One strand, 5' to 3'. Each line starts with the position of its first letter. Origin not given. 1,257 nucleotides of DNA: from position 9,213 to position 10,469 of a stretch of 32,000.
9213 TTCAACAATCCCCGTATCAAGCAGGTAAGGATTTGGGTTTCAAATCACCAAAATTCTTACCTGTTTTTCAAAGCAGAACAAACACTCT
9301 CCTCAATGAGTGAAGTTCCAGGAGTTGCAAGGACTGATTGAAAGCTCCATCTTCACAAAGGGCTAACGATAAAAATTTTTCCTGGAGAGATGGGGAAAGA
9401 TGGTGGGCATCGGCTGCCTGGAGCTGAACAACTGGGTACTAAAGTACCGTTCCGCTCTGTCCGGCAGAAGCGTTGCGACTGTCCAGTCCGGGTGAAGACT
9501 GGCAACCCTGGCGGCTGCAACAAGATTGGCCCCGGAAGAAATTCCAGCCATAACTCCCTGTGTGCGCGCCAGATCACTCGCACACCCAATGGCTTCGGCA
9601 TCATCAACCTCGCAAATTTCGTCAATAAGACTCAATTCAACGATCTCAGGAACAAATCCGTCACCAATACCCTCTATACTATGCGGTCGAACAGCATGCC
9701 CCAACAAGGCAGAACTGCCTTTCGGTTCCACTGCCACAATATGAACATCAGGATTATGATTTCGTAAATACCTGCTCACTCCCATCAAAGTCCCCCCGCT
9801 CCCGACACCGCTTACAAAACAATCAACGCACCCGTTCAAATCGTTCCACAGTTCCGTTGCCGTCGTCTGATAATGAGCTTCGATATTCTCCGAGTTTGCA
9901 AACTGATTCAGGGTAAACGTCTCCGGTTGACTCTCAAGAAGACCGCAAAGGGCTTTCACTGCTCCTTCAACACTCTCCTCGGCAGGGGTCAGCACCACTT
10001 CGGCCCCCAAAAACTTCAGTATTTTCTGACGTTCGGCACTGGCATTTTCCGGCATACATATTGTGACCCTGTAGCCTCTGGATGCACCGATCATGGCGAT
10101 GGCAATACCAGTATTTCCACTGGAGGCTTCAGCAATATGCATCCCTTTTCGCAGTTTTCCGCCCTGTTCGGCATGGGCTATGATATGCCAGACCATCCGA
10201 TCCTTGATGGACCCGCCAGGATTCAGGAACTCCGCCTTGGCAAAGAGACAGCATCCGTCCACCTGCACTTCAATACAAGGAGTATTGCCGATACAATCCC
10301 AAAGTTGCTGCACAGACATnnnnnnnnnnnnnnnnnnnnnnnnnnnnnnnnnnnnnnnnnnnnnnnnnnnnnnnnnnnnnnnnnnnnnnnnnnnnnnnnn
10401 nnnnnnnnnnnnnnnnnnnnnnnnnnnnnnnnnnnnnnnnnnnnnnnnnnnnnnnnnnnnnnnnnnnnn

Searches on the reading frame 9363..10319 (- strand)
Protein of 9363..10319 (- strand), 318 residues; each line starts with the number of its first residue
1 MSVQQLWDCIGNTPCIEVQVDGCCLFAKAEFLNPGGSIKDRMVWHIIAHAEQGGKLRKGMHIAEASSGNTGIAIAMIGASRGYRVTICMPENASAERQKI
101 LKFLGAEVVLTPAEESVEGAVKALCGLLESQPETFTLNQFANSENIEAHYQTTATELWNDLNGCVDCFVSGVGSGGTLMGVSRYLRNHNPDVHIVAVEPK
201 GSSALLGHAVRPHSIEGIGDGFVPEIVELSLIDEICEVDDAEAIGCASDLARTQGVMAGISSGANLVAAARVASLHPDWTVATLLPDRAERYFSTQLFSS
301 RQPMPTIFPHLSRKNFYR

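Call 8: search_protein_families(library=pfam, proteins=[window:9363-10319:-])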
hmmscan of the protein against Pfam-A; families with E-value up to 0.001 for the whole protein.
window:9363-10319:- (318 aa): 1 family
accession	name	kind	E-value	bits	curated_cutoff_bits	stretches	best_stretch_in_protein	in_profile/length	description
PF00291.31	PALP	-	3.4e-74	250.3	35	1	8-287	3-295/295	Pyridoxal-phosphate dependent enzyme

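Call 33: search_protein_families(library=ncbifam, proteins=[window:9363-10319:-], max_evalue=0.001)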
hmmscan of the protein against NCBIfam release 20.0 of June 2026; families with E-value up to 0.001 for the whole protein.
window:9363-10319:- (318 aa): 37 families (the best 25 are shown)
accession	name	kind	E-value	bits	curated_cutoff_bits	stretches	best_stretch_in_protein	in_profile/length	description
TIGR01136.1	cysKM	subfamily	2.6e-104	348.8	344.15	1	8-298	3-299/299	cysteine synthase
TIGR01139.1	cysK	equivalog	2.1e-101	339.1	350.95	1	8-298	3-298/298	cysteine synthase A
NF007989.0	PRK10717.1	equivalog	3.7e-86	289.2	387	1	4-298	6-318/334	cysteine synthase A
NF008735.0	PRK11761.1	equivalog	3e-80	269.6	413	1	2-299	2-295/296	cysteine synthase CysM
TIGR01138.1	cysM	equivalog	5.6e-77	259.1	394.2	1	7-298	3-290/290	cysteine synthase B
TIGR01137.1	cysta_beta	equivalog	2.3e-76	257.3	510.25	1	4-295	3-308/457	cystathionine beta-synthase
TIGR03945.1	PLP_SbnA_fam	equivalog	6.2e-69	232.4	349.95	1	8-295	3-297/304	2,3-diaminopropionate biosynthesis protein SbnA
NF053679.1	CysteaSynCapA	equivalog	2e-60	204.3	600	1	5-295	9-317/329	cysteate synthase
NF052478.1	CystDsulMYC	equivalog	1.9e-19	70.2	600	1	24-295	38-323/354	L-cysteine desulfhydrase Cds1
NF006094.0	PRK08246.1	subfamily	2.4e-19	69.9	331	1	8-205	19-206/310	serine/threonine dehydratase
NF005292.0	PRK06815.1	equivalog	4.3e-18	65.4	371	1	19-220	32-230/320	threonine/serine dehydratase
TIGR01127.1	ilvA_1Cterm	equivalog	4.8e-17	62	378.75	1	22-242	14-238/380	threonine ammonia-lyase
NF045641.2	BHydaspDhtseBhcB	equivalog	1.7e-15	56.9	550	1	19-202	31-206/312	beta-hydroxyaspartate dehydratase BhcB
NF006390.0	PRK08639.1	equivalog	2.8e-15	56.2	421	1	22-206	39-219/418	threonine ammonia-lyase IlvA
NF005147.0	PRK06608.1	equivalog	6e-15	54.9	380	1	22-200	38-208/339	serine/threonine dehydratase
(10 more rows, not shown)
